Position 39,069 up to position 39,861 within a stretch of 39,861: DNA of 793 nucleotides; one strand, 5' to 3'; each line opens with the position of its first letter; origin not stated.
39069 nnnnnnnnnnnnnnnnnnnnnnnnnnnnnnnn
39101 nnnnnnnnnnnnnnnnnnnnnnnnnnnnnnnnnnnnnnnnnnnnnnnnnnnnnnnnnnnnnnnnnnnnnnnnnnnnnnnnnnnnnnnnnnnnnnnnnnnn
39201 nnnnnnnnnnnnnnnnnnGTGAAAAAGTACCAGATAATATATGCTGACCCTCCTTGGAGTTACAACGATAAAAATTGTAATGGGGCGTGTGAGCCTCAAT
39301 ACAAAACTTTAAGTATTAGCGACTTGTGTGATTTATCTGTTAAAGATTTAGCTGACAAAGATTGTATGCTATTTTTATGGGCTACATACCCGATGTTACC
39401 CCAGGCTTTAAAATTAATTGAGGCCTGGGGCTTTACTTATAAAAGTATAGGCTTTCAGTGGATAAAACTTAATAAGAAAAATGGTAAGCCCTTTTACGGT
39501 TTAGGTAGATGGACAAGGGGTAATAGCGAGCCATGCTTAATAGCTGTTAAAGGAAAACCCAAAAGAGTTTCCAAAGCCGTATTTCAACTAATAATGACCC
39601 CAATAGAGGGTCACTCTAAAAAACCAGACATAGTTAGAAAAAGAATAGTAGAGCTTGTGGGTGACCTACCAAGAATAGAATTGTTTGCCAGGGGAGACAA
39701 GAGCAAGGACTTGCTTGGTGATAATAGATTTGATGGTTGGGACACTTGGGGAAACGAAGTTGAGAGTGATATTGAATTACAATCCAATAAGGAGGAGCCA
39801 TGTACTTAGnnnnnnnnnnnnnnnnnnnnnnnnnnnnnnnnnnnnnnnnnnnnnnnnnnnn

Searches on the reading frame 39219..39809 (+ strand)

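Call 48: search_protein_families(library=phrogs, proteins=[window:39219-39809:+], max_evalue=0.001)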
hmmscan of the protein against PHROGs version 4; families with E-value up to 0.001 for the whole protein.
window:39219-39809:+ (196 aa): 4 families
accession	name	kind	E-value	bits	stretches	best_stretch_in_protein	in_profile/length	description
phrog_359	-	other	1.5e-80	272.2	1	1-186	119-299/329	DNA methyltransferase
phrog_10837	-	unknown function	3.8e-43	147.8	1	53-186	1-127/139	-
phrog_21315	-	unknown function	1.3e-31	111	1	2-182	238-408/415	-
phrog_15877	-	other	2.8e-30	106.5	1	2-127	3-133/152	DNA methyltransferase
